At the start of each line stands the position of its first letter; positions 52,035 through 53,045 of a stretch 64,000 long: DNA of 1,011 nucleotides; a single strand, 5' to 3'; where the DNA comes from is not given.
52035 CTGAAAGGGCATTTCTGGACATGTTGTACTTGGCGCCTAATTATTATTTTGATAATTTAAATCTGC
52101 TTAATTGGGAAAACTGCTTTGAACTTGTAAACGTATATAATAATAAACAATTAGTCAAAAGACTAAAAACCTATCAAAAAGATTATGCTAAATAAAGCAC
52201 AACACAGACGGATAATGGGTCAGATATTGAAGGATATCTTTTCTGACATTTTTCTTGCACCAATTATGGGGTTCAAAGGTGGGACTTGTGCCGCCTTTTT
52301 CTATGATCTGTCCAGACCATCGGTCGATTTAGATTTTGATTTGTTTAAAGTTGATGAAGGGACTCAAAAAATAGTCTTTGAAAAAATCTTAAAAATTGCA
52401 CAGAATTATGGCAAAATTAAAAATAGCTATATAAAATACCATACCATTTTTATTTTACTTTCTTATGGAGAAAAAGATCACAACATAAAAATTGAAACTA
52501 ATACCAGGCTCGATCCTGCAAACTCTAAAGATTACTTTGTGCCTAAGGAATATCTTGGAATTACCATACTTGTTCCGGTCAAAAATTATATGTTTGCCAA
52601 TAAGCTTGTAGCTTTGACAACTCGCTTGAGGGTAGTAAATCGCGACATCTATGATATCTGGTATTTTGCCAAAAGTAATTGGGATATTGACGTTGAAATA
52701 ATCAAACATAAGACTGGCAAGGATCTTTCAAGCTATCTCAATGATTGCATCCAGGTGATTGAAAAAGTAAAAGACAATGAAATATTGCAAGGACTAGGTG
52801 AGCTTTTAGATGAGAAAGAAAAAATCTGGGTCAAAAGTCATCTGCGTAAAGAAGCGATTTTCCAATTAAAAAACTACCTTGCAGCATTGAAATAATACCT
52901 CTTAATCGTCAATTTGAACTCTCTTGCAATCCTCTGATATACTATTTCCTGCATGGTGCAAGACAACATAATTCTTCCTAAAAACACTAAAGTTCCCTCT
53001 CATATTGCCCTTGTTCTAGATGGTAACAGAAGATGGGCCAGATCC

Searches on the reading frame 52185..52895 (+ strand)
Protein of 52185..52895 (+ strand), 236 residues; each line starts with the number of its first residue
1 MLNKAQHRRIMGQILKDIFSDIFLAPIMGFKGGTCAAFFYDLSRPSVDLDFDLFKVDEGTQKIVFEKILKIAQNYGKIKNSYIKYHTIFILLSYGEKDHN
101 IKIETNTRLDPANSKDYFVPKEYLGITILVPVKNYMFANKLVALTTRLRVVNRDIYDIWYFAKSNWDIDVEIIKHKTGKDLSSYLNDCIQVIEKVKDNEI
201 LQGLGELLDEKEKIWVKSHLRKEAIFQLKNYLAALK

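Call 4: search_protein_families(library=pfam, proteins=[window:52185-52895:+], max_evalue=1)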
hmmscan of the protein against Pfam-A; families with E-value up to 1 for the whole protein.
window:52185-52895:+ (236 aa): 2 families
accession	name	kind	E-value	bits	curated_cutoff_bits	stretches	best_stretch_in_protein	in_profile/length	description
PF08843.17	AbiEii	-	3.7e-17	63.5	22.5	1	13-174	1-183/238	Nucleotidyl transferase AbiEii toxin, Type IV TA system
PF17793.6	AHD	-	0.053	13.9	27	0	190-214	10-34/61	ANC1 homology domain (AHD)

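Call 5: search_protein_families(library=padloc, proteins=[window:52185-52895:+], max_evalue=1)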
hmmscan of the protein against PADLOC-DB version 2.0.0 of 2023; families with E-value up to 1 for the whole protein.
window:52185-52895:+ (236 aa): 16 families
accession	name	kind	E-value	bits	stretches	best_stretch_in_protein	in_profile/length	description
PDLC02324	AbiEii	-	7.6e-67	223.5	1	4-230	3-223/231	AbiEii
PDLC02307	AbiEii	-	7.9e-16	56.5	1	4-198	5-177/219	AbiEii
PDLC02293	AbiEii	-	2.1e-13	48.4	1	29-177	43-206/270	AbiEii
PDLC02330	AbiEii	-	2.1e-12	45.3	1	14-215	14-202/219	AbiEii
PDLC02296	AbiEii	-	1.4e-11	42.1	2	118-195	155-232/282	AbiEii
PDLC02323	AbiEii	-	1.6e-11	42.3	1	28-184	40-206/248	AbiEii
PDLC02304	AbiEii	-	6.5e-11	40.7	1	10-176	26-201/260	AbiEii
PDLC02305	AbiEii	-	2.4e-10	38.2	1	13-215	30-244/306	AbiEii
PDLC02313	AbiEii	-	8.5e-10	36.5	1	13-199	30-226/254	AbiEii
PDLC02294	AbiEii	-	1.1e-09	36.5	1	10-208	27-237/260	AbiEii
PDLC02328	AbiEii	-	3e-08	31.8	1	30-167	17-146/203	AbiEii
PDLC02290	AbiEii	-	1.2e-07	29.6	1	13-164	10-162/290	AbiEii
PDLC02298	AbiEii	-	2.4e-07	28.4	1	3-202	4-197/220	AbiEii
PDLC02321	AbiEii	-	3.5e-07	28.2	2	121-224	174-274/296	AbiEii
PDLC02317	AbiEii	-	2.1e-06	24.9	2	10-65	26-85/396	AbiEii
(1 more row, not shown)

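Call 6: search_protein_families(library=ncbifam, proteins=[window:52185-52895:+], max_evalue=1)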
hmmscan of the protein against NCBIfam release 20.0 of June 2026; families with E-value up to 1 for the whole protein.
window:52185-52895:+ (236 aa): 1 family
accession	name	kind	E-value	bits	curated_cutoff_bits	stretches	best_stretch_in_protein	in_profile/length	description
TIGR04077.1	expor_sig_YdyF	subfamily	0.54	10.3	35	0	155-165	29-39/49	epipeptide YydF family RiPP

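Call 12: search_solved_structures(query=window:52185-52895:+, max_evalue=10, show_alignments=2)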
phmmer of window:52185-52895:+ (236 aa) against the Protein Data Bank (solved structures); distinct sequences matched with E-value up to 10: 2.
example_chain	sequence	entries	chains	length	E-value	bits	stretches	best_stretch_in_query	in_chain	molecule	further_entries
4o8s_A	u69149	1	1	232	0.094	15.6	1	7-187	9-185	Putative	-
4ok0_A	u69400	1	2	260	0.13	15.1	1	7-187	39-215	Putative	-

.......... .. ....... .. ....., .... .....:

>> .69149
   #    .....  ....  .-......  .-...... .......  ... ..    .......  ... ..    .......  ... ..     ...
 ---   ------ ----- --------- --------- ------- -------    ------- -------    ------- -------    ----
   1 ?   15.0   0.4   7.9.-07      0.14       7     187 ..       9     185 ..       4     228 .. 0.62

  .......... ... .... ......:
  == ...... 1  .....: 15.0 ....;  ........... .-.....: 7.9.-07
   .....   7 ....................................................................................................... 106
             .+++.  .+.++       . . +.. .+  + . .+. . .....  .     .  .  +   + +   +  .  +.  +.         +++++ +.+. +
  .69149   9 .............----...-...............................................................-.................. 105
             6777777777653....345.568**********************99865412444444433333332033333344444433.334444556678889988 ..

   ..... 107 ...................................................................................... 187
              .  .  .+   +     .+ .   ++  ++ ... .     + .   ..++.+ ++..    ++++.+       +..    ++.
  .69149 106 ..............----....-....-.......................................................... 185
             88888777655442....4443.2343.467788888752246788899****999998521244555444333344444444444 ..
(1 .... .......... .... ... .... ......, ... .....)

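Call 19: find_encoding_contigs(protein=window:52185-52895:+, flank=10000, max_places=8)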
Protein window:52185-52895:+ (236 aa): 5 contigs read that carry it; 5 places shown.
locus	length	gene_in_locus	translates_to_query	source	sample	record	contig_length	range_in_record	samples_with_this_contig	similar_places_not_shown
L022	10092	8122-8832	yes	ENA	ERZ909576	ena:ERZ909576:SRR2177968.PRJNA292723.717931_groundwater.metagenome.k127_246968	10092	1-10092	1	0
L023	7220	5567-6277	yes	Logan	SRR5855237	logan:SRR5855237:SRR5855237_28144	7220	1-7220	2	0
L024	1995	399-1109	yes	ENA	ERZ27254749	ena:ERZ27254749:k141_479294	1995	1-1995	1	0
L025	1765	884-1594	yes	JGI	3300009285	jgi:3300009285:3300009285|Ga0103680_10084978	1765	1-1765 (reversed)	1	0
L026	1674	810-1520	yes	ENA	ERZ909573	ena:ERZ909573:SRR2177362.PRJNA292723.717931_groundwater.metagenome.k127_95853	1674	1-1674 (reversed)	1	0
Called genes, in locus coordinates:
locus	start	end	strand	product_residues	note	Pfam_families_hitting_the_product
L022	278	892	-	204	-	-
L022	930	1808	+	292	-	-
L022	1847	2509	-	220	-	-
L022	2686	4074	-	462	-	PF01839:FG-GAP (faint), PF13517:FG-GAP_3 (weak)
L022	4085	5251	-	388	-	PF08308:PEGA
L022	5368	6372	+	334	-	PF00022:Actin (weak), PF06723:MreB_Mbl, PF00012:HSP70, PF14450:FtsA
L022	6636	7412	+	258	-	PF03808:Glyco_tran_WecG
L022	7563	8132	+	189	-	-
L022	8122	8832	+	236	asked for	PF08843:AbiEii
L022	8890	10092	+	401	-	?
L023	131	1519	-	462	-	PF01839:FG-GAP (faint), PF13517:FG-GAP_3 (weak)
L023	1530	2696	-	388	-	PF08308:PEGA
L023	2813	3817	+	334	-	PF00022:Actin (weak), PF06723:MreB_Mbl, PF00012:HSP70, PF14450:FtsA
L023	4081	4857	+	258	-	PF03808:Glyco_tran_WecG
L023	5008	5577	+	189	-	-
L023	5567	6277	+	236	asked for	PF08843:AbiEii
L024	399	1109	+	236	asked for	PF08843:AbiEii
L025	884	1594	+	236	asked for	PF08843:AbiEii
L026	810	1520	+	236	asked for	PF08843:AbiEii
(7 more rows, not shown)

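Call 27: find_homologous_proteins(query=window:52185-52895:+, max_evalue=0.00001)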
Query window:52185-52895:+ (236 aa): 3328 proteins with E <= 0.00001 among 3696 candidates; the best 120 are listed.
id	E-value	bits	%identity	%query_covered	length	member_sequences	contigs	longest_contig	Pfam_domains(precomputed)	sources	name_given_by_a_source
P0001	5.5e-152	522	100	100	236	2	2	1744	PF08843.18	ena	-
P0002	6.9e-95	335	62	100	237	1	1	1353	PF08843.18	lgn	-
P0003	1.1e-94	334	63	100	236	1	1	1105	PF08843.18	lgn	-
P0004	9.3e-94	331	63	100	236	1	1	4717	PF08843.18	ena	-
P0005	1.7e-93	331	63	100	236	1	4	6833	PF08843.18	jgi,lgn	jgi:predicted nucleotidyltransferase component of viral defense system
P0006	2.0e-92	327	65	100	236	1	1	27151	PF08843.18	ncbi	ncbi:MAG: nucleotidyl transferase AbiEii/AbiGii toxin family protein [Candidatus Kuenenbacteria bact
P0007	2.3e-92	327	62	100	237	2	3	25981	PF08843.18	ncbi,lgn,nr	ncbi:MAG: nucleotidyl transferase AbiEii/AbiGii toxin family protein [bacterium]|nr:nucleotidyl tran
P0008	2.5e-92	327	62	100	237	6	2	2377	PF08843.18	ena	-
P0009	3.2e-92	326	61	100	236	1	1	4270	PF08843.18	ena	-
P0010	4.1e-92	326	61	100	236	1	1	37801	PF08843.18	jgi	jgi:predicted nucleotidyltransferase component of viral defense system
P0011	4.3e-92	326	62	100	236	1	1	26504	PF08843.18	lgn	-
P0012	4.8e-92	326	60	100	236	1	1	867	PF08843.18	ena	-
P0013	5.7e-92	326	61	100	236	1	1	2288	PF08843.18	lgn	-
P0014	7.8e-92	325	62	100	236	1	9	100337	PF08843.18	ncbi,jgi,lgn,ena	-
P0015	2.9e-91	323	62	100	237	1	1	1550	PF08843.18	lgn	-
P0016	3.4e-91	323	61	100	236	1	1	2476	PF08843.18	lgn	-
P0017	3.5e-91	323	61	100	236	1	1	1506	PF08843.18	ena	-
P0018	6.6e-91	322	62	100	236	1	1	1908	PF08843.18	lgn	-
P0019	6.8e-91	322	61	100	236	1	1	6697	PF08843.18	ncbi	-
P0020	7.3e-91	322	62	100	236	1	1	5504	PF08843.18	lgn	-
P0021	7.3e-91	322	61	100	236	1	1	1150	PF08843.18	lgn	-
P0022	9.0e-91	322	63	100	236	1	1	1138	PF08843.18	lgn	-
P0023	1.2e-90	321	61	100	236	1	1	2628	PF08843.18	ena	-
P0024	1.3e-90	321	60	100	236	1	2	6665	PF08843.18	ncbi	-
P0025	1.4e-90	321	61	100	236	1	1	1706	PF08843.18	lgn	-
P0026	1.8e-90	321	61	100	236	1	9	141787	PF08843.18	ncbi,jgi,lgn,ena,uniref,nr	ncbi:MAG TPA: hypothetical protein DEB73_02420 [Candidatus Magasanikbacteria bacterium]|uniref:Nucle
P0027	1.9e-90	321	61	100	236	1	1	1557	PF08843.18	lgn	-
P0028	2.0e-90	321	61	100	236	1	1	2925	PF08843.18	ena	-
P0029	2.0e-90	320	61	100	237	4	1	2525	PF08843.18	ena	-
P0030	2.6e-90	320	61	100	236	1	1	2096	PF08843.18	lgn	-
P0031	3.2e-90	320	62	100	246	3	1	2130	PF08843.18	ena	-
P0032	4.2e-90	319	61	100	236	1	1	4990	PF08843.18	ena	-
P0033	4.3e-90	319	61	100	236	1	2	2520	PF08843.18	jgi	jgi:predicted nucleotidyltransferase component of viral defense system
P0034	4.6e-90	319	61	100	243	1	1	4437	PF08843.18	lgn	-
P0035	4.8e-90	319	62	100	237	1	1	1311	PF08843.18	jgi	jgi:predicted nucleotidyltransferase component of viral defense system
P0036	4.8e-90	319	60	100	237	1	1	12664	PF08843.18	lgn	-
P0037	5.0e-90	319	62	100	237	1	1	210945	PF08843.18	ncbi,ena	-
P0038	5.1e-90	319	61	100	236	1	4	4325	PF08843.18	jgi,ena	-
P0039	6.1e-90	319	62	100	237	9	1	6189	PF08843.18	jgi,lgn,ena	-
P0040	6.3e-90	319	61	100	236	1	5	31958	PF08843.18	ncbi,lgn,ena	-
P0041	7.7e-90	319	60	100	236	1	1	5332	PF08843.18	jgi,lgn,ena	-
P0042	8.3e-90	318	61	100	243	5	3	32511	PF08843.18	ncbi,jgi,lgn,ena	-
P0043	9.7e-90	318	62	100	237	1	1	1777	PF08843.18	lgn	-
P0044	1.0e-89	318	61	100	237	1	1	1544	PF08843.18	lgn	-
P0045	1.2e-89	318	61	100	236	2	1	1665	PF08843.18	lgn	-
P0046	1.3e-89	318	61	100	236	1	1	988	PF08843.18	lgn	-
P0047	1.4e-89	318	61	100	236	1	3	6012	PF08843.18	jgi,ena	-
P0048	1.7e-89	317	60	100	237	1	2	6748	PF08843.18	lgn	-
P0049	2.6e-89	317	61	100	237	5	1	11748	PF08843.18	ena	-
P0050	2.7e-89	317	61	100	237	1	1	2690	PF08843.18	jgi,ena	-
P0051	2.7e-89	317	60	100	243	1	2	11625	PF08843.18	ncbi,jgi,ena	-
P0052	3.2e-89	317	61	100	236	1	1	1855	PF08843.18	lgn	-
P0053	3.2e-89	317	60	100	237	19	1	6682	PF08843.18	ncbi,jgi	-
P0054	3.3e-89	317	60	100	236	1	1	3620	PF08843.18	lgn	-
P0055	4.0e-89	316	63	100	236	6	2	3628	PF08843.18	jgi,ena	-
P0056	4.3e-89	316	61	100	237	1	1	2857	PF08843.18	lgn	-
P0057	4.7e-89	316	60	100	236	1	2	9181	PF08843.18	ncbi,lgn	-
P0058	5.8e-89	316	61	100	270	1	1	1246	PF08843.18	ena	-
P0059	7.3e-89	315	60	100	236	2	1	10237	PF08843.18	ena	-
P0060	9.5e-89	315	60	100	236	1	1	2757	PF08843.18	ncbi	-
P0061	9.8e-89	315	61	100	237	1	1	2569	PF08843.18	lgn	-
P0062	1.1e-88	315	60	100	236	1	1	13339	PF08843.18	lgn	-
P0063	1.2e-88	315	60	100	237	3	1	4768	PF08843.18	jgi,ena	-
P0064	1.4e-88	314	60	100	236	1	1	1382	PF08843.18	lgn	-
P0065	1.6e-88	314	61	100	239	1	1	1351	PF08843.18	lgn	-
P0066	1.6e-88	314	61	100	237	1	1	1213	PF08843.18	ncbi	-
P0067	1.9e-88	314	60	100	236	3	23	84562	PF08843.18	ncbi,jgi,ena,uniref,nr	ncbi:hypothetical protein A3B21_01000 [Candidatus Uhrbacteria bacterium RIFCSPLOWO2_01_FULL_47_24]|u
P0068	2.0e-88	314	61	100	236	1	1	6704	PF08843.18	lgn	-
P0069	2.0e-88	314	60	100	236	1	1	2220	PF08843.18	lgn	-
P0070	2.2e-88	314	61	100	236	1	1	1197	PF08843.18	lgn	-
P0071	2.2e-88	314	60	100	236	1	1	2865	PF08843.18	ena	-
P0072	2.4e-88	314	62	100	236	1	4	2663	PF08843.18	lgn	-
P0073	2.5e-88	314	61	100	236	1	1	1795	PF08843.18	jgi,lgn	jgi:predicted nucleotidyltransferase component of viral defense system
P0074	2.6e-88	314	61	100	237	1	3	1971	PF08843.18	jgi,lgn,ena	-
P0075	2.7e-88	314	61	100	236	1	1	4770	PF08843.18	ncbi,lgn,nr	ncbi:MAG: nucleotidyl transferase AbiEii/AbiGii toxin family protein [Nitrospirota bacterium]|nr:nuc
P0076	2.9e-88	313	60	100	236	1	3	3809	PF08843.18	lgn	-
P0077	3.1e-88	313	61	100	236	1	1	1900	PF08843.18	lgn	-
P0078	3.2e-88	313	61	100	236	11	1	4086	PF08843.18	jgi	-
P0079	3.3e-88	313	59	100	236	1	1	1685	PF08843.18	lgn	-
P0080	3.3e-88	313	62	100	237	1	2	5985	PF08843.18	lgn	-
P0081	3.4e-88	313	58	100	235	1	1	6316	PF08843.18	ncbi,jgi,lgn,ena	-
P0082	3.6e-88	313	59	100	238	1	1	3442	PF08843.18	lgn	-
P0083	3.8e-88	313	60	100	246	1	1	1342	PF08843.18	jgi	jgi:predicted nucleotidyltransferase component of viral defense system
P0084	4.0e-88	313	60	100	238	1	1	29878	PF08843.18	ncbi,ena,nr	ncbi:MAG: Uncharacterized protein G01um101429_858 [Parcubacteria group bacterium Gr01-1014_29]|nr:MA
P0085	4.0e-88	313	58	100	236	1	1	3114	PF08843.18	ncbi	-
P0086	4.0e-88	313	59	100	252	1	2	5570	PF08843.18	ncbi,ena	-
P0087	4.1e-88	313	60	100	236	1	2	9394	PF08843.18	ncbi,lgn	-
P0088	4.4e-88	313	61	100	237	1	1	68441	PF08843.18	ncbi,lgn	-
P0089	4.5e-88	313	60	100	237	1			PF08843.18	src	-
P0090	4.5e-88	313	62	100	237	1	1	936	PF08843.18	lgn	-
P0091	4.8e-88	313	60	100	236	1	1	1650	PF08843.18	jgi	-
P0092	5.0e-88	313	60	100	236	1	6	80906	PF08843.18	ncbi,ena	ncbi:MAG: nucleotidyl transferase AbiEii/AbiGii toxin family protein [Patescibacteria group bacteriu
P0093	5.3e-88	313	62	96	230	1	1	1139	PF08843.18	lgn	-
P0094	5.3e-88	313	62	100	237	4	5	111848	PF08843.18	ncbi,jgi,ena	ncbi:MAG TPA: nucleotidyl transferase AbiEii/AbiGii toxin family protein [Candidatus Paceibacterota 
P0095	5.8e-88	312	59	100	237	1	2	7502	PF08843.18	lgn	-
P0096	5.8e-88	312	61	100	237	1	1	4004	PF08843.18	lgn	-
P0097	5.9e-88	312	60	100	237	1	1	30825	PF08843.18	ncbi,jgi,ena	-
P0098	6.5e-88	312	61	100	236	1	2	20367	PF08843.18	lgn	-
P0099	6.6e-88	312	61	100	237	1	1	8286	PF08843.18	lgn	-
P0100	6.9e-88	312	61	100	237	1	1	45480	PF08843.18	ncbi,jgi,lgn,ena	ncbi:MAG: nucleotidyl transferase AbiEii/AbiGii toxin family protein [Patescibacteria group bacteriu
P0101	7.3e-88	312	61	100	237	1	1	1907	PF08843.18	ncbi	-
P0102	7.6e-88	312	60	100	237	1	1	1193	PF08843.18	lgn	-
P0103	7.9e-88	312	60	100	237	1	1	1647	PF08843.18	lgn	-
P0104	7.9e-88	312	61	100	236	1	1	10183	PF08843.18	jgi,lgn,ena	-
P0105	8.0e-88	312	61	100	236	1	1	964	PF08843.18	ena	-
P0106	8.4e-88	312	60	100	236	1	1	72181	PF08843.18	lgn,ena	-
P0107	8.7e-88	312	61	100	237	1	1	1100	PF08843.18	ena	-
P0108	8.7e-88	312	60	100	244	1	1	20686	PF08843.18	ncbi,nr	ncbi:MAG: nucleotidyl transferase AbiEii/AbiGii toxin family protein [Elusimicrobia bacterium]|nr:nu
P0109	1.1e-87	312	61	100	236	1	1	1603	PF08843.18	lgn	-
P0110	1.2e-87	311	60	100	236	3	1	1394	PF08843.18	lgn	-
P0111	1.2e-87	311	59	100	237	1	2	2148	PF08843.18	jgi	-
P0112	1.3e-87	311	60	100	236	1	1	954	PF08843.18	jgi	jgi:predicted nucleotidyltransferase component of viral defense system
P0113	1.4e-87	311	61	100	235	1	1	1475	PF08843.18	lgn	-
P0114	1.5e-87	311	61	100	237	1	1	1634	PF08843.18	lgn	-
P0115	1.5e-87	311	62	100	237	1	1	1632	PF08843.18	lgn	-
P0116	1.5e-87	311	59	100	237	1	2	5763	PF08843.18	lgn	-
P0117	1.6e-87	311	59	100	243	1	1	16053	PF08843.18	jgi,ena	-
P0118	1.7e-87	311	59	100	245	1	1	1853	PF08843.18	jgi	jgi:predicted nucleotidyltransferase component of viral defense system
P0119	1.8e-87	311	60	100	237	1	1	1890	PF08843.18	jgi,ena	-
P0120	1.8e-87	311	60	100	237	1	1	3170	PF08843.18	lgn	-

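Call 28: find_encoding_contigs(protein=P0006, flank=5000, max_places=2)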
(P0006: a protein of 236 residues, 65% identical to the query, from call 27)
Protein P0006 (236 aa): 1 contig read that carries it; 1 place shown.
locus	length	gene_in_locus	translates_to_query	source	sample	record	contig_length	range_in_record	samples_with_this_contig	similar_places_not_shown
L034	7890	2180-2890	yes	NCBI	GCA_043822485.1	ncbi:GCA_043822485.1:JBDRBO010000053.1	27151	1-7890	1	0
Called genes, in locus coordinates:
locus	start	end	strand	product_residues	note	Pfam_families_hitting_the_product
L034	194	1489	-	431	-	PF05697:Trigger_N, PF00254:FKBP_C (weak), PF05698:Trigger_C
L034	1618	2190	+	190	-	-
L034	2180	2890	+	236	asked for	PF08843:AbiEii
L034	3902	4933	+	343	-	PF01636:APH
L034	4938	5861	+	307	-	PF02811:PHP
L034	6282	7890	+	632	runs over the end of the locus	PF18911:PKD_4 (weak)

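Call 29: find_encoding_contigs(protein=P0026, flank=5000, max_places=3)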
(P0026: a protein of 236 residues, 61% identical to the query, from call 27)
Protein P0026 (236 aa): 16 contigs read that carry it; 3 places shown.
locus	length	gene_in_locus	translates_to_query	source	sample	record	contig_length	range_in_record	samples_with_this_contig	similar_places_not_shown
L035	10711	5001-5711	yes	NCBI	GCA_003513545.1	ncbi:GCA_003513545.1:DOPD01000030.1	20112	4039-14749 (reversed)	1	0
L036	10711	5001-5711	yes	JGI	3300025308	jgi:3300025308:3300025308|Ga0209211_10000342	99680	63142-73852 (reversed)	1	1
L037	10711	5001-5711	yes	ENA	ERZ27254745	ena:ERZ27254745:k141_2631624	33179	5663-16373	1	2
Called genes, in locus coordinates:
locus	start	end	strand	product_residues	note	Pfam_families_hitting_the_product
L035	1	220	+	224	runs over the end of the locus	PF02775:TPP_enzyme_C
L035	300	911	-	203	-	PF18959:DUF5701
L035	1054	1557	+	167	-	PF01558:POR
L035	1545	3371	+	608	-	PF13230:GATase_4 (weak), PF13522:GATase_6, PF13537:GATase_7, PF01380:SIS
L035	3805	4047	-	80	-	-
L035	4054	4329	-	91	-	-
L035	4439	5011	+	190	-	-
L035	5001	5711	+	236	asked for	PF08843:AbiEii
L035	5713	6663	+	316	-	PF01933:CofD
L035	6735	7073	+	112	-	PF00583:Acetyltransf_1, PF13673:Acetyltransf_10, PF13508:Acetyltransf_7, PF08445:FR47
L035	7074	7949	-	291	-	-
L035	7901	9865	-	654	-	-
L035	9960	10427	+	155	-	-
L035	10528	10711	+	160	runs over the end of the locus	PF00383:dCMP_cyt_deam_1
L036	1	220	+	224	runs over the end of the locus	PF02775:TPP_enzyme_C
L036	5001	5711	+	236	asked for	PF08843:AbiEii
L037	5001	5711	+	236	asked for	PF08843:AbiEii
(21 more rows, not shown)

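Call 30: find_encoding_contigs(protein=P0037, flank=5000, max_places=2)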
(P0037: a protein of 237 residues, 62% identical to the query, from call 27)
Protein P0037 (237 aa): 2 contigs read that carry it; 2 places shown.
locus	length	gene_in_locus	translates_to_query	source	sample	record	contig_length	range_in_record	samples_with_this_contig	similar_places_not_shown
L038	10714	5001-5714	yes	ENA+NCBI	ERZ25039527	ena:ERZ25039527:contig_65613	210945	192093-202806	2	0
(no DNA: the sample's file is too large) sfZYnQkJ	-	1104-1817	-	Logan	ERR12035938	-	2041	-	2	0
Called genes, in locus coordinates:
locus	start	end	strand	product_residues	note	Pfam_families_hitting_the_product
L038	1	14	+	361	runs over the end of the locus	PF02421:FeoB_N (faint), PF03193:RsgA_GTPase, PF00005:ABC_tran (weak), PF01926:MMR_HSR1 (weak)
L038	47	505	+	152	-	-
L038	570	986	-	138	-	-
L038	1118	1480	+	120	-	-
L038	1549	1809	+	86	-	PF01783:Ribosomal_L32p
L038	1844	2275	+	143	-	PF01029:NusB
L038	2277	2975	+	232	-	PF22935:RM44_endonuclase, PF14622:Ribonucleas_3_3, PF00636:Ribonuclease_3, PF00035:dsrm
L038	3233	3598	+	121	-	PF00886:Ribosomal_S16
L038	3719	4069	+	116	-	PF13083:KH_KhpA-B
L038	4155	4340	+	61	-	-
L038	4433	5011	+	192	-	-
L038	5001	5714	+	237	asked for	PF08843:AbiEii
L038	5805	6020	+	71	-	-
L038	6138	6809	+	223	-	PF01746:tRNA_m1G_MT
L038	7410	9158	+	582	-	PF19614:DUF6119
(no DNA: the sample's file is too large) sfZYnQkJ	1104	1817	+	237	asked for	PF08843:AbiEii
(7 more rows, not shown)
